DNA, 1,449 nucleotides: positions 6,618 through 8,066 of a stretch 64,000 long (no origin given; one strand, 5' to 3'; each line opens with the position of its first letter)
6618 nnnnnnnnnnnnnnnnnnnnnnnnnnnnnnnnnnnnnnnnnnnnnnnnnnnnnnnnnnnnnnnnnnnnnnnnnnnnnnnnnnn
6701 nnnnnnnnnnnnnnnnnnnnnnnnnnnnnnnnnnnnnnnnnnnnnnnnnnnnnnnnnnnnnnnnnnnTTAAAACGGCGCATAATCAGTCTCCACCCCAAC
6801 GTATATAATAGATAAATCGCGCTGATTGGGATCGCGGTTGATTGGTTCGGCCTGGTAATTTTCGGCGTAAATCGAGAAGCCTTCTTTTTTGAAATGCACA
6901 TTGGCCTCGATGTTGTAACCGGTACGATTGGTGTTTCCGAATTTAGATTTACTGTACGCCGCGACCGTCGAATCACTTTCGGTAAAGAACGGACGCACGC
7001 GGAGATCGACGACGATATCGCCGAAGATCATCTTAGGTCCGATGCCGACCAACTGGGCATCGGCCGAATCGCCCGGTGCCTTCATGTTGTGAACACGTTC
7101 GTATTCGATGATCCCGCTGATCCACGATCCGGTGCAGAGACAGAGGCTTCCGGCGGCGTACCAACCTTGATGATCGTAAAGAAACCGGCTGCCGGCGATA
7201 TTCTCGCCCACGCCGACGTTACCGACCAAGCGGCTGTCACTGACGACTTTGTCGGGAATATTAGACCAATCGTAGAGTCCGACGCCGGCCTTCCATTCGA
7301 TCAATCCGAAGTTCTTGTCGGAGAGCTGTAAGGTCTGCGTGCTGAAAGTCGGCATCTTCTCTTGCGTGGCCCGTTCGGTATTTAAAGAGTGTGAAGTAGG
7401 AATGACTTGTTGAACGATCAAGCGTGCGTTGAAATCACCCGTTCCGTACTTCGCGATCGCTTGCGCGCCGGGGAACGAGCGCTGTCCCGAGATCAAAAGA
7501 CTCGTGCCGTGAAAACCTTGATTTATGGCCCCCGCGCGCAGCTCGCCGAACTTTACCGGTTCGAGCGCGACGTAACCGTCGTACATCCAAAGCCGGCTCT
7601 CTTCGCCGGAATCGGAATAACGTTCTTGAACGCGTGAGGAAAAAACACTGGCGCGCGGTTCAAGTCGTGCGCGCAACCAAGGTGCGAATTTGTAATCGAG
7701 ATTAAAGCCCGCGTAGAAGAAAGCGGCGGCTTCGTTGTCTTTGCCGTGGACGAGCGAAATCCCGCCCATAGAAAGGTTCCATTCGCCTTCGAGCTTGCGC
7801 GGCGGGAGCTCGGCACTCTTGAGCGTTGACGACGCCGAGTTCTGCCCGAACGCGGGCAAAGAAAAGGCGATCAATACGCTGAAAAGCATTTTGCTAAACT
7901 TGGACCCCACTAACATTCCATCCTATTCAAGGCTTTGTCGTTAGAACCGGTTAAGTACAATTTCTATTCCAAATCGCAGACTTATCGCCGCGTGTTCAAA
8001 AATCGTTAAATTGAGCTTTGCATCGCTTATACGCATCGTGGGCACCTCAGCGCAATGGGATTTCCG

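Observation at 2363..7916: Third barrel + lipoprotein module with a lipoprotein of about 1470 aa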

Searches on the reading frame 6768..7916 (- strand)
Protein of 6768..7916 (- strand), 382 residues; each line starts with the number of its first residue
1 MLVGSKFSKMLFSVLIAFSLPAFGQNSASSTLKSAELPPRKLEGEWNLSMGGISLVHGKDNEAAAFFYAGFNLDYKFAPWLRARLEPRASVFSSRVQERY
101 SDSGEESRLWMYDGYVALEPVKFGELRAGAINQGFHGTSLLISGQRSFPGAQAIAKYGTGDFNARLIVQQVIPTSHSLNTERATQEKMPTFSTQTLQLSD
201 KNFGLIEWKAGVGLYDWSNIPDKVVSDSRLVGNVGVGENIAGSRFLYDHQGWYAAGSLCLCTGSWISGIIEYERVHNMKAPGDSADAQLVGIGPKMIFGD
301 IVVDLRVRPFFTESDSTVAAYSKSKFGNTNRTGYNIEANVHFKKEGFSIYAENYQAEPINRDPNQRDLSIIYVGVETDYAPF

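Call 7: search_protein_families(library=pfam, proteins=[window:6768-7916:-], max_evalue=0.1)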
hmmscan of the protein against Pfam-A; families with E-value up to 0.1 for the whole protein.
window:6768-7916:- (382 aa): 1 family
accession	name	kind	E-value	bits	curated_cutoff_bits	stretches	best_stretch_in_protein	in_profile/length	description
PF16930.11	Porin_5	-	0.0047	16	22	0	313-345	470-504/535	Putative porin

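Call 8: search_protein_families(library=ncbifam, proteins=[window:6768-7916:-], max_evalue=0.1)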
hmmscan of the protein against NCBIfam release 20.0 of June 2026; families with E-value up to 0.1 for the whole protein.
window:6768-7916:- (382 aa): 0 families

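Call 18: find_homologous_proteins(query=window:6768-7916:-)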
Query window:6768-7916:- (382 aa): 34 proteins with E <= 0.001 among 4175 candidates.
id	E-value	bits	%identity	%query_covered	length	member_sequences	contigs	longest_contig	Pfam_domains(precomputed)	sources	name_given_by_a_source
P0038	2.2e-257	871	100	100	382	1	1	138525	-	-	-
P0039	6.2e-187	640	74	98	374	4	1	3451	-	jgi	jgi:hypothetical protein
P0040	5.3e-186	637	72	99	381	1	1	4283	-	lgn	-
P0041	1.2e-180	619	70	100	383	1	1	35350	-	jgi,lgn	jgi:hypothetical protein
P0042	1.5e-170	586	74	87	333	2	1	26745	-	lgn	-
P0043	2.9e-164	565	63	99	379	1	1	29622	-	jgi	-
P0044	8.1e-161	554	64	100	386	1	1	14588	-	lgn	-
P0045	8.4e-161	554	70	87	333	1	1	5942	-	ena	-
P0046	2.9e-159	548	63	100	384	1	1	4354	-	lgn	-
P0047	7.4e-129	448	52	100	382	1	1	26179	-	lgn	-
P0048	1.2e-127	444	54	95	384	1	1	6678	-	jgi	jgi:hypothetical protein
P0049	1.3e-127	444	52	100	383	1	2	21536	-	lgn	-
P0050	3.1e-124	433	52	98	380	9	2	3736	-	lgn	-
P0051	8.4e-121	422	51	98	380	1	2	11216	-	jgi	jgi:hypothetical protein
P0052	2.4e-119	417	51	94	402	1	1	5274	-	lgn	-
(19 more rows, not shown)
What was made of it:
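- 6768..7916 (-): Gene for the 382-aa outer-membrane beta-barrel (16 strands, porin-like; C-terminal signal ............). 34 homologues (call 18).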

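Call 25: search_solved_structures(query=A2, max_evalue=10)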
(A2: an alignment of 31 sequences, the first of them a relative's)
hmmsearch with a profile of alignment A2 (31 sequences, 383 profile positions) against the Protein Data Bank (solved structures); distinct sequences matched with E-value up to 10: 0.

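Call 30: predict_structure(alignment_id=A2)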
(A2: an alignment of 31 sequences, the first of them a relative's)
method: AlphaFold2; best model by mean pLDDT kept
length: 382 residues; sequences in the alignment: 31
mean_pLDDT: 86.3   pTM: 0.81
mean pLDDT of the five models: 86.3, 86.0, 85.2, 84.6, 84.1
residues with pLDDT >= 90: 263; 70-90: 57; 50-70: 33; < 50: 29
segments of 3 or more residues with pLDDT < 50: 18-36, 98-103
pLDDT, mean of each block of 10 residues (from residue 1): 55 54 34 48 93 89 90 93 95 66 66 94 95 95 93 96 97 67 75 98 90 96 91 89 93 96 84 98 96 94 97 96 92 97 96 96 89 95 83
secondary structure, 60 per line:
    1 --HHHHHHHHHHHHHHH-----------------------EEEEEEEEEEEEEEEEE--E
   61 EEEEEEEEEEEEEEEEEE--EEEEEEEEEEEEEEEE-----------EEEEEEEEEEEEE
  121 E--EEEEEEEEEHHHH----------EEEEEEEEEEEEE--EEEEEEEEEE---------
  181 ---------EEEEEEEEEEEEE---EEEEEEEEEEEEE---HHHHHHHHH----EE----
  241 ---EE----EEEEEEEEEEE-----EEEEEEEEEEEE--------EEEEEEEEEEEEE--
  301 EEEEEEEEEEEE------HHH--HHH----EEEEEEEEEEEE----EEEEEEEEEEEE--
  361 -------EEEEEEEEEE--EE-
elements in order: H3-17 E41-57 E60-78 E81-96 E108-121 E124-132 H133-136 E147-159 E162-171 E190-202 E206-218 H222-230 E250-260 E266-277 E286-298 E301-312 E331-342 E347-358 E368-377
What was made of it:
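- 6768..7916 (-): AF2 gives pLDDT 86.3, pTM 0.81 and 16 strands (call 30).
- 7845..7916 (-): Signal peptide of the barrel (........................). It is an unstructured or helical, low-pLDDT segment in the model (call 30).
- On Outer-membrane beta-barrel protein (generic OMP): AF2 predicts 16 strands at pLDDT 86 (call 30).
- On Slam / DUF560 translocon with a TbpB-like surface lipoprotein: The barrel starts at about residue 41 and has 16 strands (call 30).
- On Two-partner secretion (TpsB/Omp85): There is no room for POTRA domains, because only about 15 mature residues precede strand 1 (call 30).
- On LptD/LptE: The barrel has 16 strands and 382 aa (call 30).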

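Call 32: fold_search(model_id=the predicted structure, library=pdb)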
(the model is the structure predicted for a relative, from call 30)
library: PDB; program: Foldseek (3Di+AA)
matches with E <= 10: 974; with E <= 0.001: 225
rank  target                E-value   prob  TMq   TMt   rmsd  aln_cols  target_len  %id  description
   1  5o9c_A                4.1e-10  1.00  0.55  0.60   6.9       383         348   12  Crystal structure of Omp36 from Enterobacter aerogenes (released 2018-06-27)
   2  8bys_B                1.8e-09  1.00  0.54  0.63   6.0       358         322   11  Outer membrane attachment porin OmpM1 from Veillonella parvula, native (released 2023-11-08)
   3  7de8                  1.8e-09  1.00  0.51  0.55   7.3       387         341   11  Crystal Structure of outer membrane protein PorB with G103K mutations from Neisseria meningitidis W135 (released 2021-03-31)
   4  3a2s_X                2.0e-09  1.00  0.51  0.55   7.1       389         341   12  Crystal Structure of outer membrane protein PorB from Neisseria meningitidis in complex with sucrose (released 2010-04-07)
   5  8pyz_E                2.7e-09  1.00  0.53  0.58   8.7       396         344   11  Structure of Ompk36GD from Klebsiella pneumonia, solved at wavelength 4.13 A (released 2023-10-25)
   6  5o79_A                2.7e-09  1.00  0.52  0.57   7.0       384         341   12  Klebsiella pneumoniae OmpK36 (released 2018-06-20)
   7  8bys_A                3.0e-09  1.00  0.55  0.63   5.9       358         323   11  Outer membrane attachment porin OmpM1 from Veillonella parvula, native (released 2023-11-08)
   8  8bym_A                3.8e-09  1.00  0.55  0.63   6.0       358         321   11  Outer membrane attachment porin OmpM1 from Veillonella parvula (released 2023-11-08)
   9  7fdy_A                3.8e-09  1.00  0.50  0.55   7.6       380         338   12  Structure of OmpF1 (released 2022-11-16)
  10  7fdy_B                4.0e-09  1.00  0.49  0.54   7.8       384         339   12  Structure of OmpF1 (released 2022-11-16)
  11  6rd3_B                4.4e-09  1.00  0.53  0.57   7.1       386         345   12  Crystal structure of the wild type OmpK36 from Klebsiella pneumonia (released 2019-09-11)
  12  9a32_MODEL_1_A        4.4e-09  1.00  0.45  0.46  18.3       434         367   12  Model of E. coli OmpC by in-cell photo-crosslinking MS and deep learning (released 2023-02-24)
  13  8byt_A                4.8e-09  1.00  0.54  0.65   6.1       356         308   11  Outer membrane attachment porin OmpM1 from Veillonella parvula, C3 symmetry (released 2023-11-08)
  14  6rcp_A                5.3e-09  1.00  0.54  0.58   8.7       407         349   11  Crystal structure of the OmpK36 clinical isolate ST258 from Klebsiella pneumonia (released 2019-09-11)
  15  7fdy_C                5.3e-09  1.00  0.49  0.54   8.0       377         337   11  Structure of OmpF1 (released 2022-11-16)
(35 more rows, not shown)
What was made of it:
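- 6768..7916 (-): Foldseek against PDB finds 16-stranded porins at E 4e-10, TM 0.5-0.63 (call 32).
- On Outer-membrane beta-barrel protein (generic OMP): The best matches are porins (call 32).
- Closest known: General 16-stranded porins. Same: They are the best structural matches to the barrel model (E 4e-10 to 1e-8, TM 0.5-0.63, about 11% identity; call 32).
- The barrel fold is confident and porin-like (calls 30, 32). The best structural matches are general porins (call 32).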

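Call 63: search_protein_families(library=phrogs, proteins=[window:6768-7916:-], max_evalue=0.01)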
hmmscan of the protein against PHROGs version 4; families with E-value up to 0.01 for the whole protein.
window:6768-7916:- (382 aa): 0 families

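Call 64: search_protein_families(library=padloc, proteins=[window:6768-7916:-], max_evalue=0.01)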
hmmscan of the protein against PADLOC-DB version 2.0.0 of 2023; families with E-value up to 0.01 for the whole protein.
window:6768-7916:- (382 aa): 0 families

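Call 75: search_protein_families(library=pfam, alignment_id=A2, max_evalue=1)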
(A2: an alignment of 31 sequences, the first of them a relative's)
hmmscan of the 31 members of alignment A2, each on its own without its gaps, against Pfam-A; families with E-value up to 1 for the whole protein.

A. member 1, P0038 (382 aa): 1 family
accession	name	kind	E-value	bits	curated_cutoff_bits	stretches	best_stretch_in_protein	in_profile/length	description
PF16930.11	Porin_5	-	0.0047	16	22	0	313-345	470-504/535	Putative porin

B. families by the number of members that match (of 31 scanned): 6 families
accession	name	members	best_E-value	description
PF16930.11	Porin_5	9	0.00015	Putative porin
PF02993.19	MCPVI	1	0.06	Minor capsid protein VI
PF14830.12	Haemocyan_bet_s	1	0.12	Haemocyanin beta-sandwich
PF13609.12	Porin_4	1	0.12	Gram-negative porin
PF14723.11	SSFA2_C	1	0.23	Sperm-specific antigen 2 C-terminus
PF21791.3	MDHAR3-like_C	1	0.28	Monodehydroascorbate reductase 3-like, C-terminal domain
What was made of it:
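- On Slam / DUF560 translocon with a TbpB-like surface lipoprotein: No DUF560 or TPR Pfam hit (calls 7, 75).
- Closest known: General 16-stranded porins. Different: There is no Pfam porin match above threshold (calls 7, 75).
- The mature barrel starts about 15 residues after the signal peptide (calls 7, 30, 75). There is weak Porin_5 similarity in 9 of 31 members (call 75).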

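Call 83: find_encoding_contigs(protein=P0038, flank=1000, max_places=2)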
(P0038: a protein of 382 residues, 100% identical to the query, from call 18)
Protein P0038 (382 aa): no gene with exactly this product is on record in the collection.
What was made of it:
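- Tried and rejected: The window's own barrel protein is not on record in the contig index (call 83), so the source sample is unknown.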
